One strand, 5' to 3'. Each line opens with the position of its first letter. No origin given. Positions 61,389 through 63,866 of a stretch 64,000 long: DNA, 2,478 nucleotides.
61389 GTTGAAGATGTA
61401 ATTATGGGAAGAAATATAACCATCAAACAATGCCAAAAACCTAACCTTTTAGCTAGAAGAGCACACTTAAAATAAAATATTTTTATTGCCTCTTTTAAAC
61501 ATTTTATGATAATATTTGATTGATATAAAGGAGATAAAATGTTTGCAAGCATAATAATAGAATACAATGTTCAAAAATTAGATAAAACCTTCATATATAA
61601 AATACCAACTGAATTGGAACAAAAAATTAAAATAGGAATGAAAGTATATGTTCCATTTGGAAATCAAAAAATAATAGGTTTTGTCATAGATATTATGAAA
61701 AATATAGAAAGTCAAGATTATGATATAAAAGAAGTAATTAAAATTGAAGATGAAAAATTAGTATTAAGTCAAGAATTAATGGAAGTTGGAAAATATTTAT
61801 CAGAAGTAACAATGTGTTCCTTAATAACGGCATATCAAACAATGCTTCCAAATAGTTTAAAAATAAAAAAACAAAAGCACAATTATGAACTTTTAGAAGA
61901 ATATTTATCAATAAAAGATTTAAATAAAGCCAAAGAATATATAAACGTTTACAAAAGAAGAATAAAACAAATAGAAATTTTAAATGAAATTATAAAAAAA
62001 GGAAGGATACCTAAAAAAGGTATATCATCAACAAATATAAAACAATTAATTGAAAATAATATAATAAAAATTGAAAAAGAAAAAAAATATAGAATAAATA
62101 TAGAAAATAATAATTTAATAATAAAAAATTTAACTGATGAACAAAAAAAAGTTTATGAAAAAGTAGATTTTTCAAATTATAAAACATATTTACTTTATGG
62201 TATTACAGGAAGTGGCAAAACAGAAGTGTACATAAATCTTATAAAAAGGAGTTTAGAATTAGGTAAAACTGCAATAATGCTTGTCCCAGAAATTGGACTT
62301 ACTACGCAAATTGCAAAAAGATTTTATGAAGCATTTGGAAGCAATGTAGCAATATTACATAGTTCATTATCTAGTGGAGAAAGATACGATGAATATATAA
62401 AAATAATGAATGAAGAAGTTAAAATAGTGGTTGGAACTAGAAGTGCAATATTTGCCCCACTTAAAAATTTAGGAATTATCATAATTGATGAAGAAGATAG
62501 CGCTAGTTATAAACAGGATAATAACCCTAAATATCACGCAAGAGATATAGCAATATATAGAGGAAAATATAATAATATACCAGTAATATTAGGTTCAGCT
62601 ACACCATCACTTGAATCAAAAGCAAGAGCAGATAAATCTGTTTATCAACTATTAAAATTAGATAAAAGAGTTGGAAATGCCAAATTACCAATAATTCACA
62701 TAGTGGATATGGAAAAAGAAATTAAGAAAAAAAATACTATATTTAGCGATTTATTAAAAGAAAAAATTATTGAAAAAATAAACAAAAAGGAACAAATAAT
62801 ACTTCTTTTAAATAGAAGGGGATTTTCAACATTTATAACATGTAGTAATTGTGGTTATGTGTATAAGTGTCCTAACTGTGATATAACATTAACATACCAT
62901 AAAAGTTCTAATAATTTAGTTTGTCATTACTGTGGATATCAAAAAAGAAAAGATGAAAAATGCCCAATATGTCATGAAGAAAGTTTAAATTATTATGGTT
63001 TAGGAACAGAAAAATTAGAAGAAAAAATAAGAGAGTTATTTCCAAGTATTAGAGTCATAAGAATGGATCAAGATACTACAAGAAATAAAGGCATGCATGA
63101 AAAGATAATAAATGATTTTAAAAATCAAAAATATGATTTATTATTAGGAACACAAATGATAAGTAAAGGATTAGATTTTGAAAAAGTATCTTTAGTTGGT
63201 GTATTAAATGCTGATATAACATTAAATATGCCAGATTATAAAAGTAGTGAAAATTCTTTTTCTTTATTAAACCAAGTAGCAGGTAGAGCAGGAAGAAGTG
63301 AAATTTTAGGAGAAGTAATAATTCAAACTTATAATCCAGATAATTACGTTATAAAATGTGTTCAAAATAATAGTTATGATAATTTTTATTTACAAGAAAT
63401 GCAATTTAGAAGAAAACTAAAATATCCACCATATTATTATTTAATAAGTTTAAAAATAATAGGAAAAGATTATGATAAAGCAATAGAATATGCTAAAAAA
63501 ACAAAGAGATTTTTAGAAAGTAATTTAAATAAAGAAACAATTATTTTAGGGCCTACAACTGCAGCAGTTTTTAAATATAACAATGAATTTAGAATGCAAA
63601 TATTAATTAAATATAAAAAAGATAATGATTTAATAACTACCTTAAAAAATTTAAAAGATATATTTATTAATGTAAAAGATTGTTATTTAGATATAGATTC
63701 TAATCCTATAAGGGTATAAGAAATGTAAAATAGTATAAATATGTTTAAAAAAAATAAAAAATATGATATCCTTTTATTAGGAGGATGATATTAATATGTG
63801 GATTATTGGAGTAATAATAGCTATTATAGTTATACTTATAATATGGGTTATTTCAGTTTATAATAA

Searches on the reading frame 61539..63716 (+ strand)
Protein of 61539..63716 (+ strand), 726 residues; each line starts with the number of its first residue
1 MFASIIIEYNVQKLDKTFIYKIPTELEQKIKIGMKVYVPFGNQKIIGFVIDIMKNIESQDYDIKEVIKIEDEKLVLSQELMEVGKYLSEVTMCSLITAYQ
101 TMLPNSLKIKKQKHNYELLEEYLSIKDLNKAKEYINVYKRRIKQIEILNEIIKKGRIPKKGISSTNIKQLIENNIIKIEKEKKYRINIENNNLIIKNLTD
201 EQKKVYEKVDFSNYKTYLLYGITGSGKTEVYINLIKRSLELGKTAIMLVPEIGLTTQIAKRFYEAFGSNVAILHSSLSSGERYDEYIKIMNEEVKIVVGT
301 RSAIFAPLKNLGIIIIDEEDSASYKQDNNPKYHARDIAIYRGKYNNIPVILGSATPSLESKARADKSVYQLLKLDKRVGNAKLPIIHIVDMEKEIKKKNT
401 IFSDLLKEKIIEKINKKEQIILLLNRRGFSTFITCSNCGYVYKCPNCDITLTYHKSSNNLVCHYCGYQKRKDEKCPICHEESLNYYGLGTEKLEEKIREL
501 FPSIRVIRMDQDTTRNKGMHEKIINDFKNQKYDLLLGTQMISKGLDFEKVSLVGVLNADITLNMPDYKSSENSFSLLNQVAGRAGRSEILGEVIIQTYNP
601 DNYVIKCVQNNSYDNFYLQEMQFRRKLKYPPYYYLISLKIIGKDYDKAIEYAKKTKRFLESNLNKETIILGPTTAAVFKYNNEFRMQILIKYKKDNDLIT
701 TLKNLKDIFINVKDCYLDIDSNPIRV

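Call 29: search_protein_families(library=ncbifam, proteins=[window:61539-63716:+], max_evalue=0.00001)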
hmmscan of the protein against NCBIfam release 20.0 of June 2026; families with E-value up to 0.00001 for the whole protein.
window:61539-63716:+ (726 aa): 25 families
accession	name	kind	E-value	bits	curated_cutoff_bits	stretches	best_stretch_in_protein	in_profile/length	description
NF004066.1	PRK05580.1-3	equivalog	1.1e-258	860.7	813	2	152-725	205-787/788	primosomal protein N'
NF004068.0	PRK05580.1-5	equivalog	4e-220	733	1249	2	121-723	176-791/795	primosomal protein N'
TIGR00595.1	priA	equivalog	3.7e-195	649.3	230.35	1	218-724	1-509/509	replication restart helicase PriA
NF004067.0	PRK05580.1-4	equivalog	1.3e-187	625.5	763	1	14-711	14-718/737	primosomal protein N'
NF004065.0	PRK05580.1-1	equivalog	4e-169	564.2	858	1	14-715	12-720/731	primosomal protein N'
NF004070.0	PRK05580.2-2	equivalog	3.9e-165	550.9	921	1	12-724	20-726/729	primosomal protein N'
NF004072.0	PRK05580.2-4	equivalog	2.3e-147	492.1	1030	1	183-723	107-644/648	primosomal protein N'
NF004071.0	PRK05580.2-3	equivalog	5.6e-139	464.3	1105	1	14-707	26-714/735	primosomal protein N'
NF004069.0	PRK05580.2-1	equivalog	8.7e-139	463.7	767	1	187-711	101-603/612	primosomal protein N'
NF011453.0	PRK14873.1-3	equivalog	1.2e-49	169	812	2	231-706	188-631/653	primosome assembly protein PriA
NF011452.0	PRK14873.1-2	equivalog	6.5e-40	137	980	2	235-509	219-497/708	primosomal protein N'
NF011455.0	PRK14873.1-5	equivalog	2e-34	118.9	969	1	239-518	186-474/675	primosomal protein N'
NF011454.0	PRK14873.1-4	equivalog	5.3e-30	104.3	951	1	236-514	166-450/651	primosomal protein N'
NF011451.0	PRK14873.1-1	equivalog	1.3e-18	66.6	1147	1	3-353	32-370/764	primosome assembly protein PriA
TIGR00643.1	recG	equivalog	2.4e-17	62.9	659.4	1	17-326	68-373/629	ATP-dependent DNA helicase RecG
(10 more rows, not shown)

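Call 103: find_encoding_contigs(protein=window:61539-63716:+, flank=10000, max_places=2)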
Protein window:61539-63716:+ (726 aa): 3 contigs read that carry it; 2 places shown.
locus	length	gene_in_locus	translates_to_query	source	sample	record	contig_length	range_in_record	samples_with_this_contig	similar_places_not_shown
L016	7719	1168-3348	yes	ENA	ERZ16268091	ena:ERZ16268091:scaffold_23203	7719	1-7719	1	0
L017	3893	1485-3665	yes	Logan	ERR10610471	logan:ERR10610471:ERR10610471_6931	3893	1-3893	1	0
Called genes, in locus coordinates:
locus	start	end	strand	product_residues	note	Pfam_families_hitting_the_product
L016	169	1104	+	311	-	-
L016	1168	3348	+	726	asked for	PF17764:PriA_3primeBD, PF04851:ResIII, PF00270:DEAD, PF18319:Zn_ribbon_PriA, PF00271:Helicase_C, PF18074:PriA_C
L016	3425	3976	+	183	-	PF04011:LemA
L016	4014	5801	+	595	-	PF09972:DUF2207, PF20990:DUF2207_C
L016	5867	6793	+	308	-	PF00551:Formyl_trans_N, PF02911:Formyl_trans_C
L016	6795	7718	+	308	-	?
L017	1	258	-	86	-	?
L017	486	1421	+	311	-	-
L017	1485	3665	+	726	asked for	PF17764:PriA_3primeBD, PF04851:ResIII, PF00270:DEAD, PF18319:Zn_ribbon_PriA, PF00271:Helicase_C, PF18074:PriA_C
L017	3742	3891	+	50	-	?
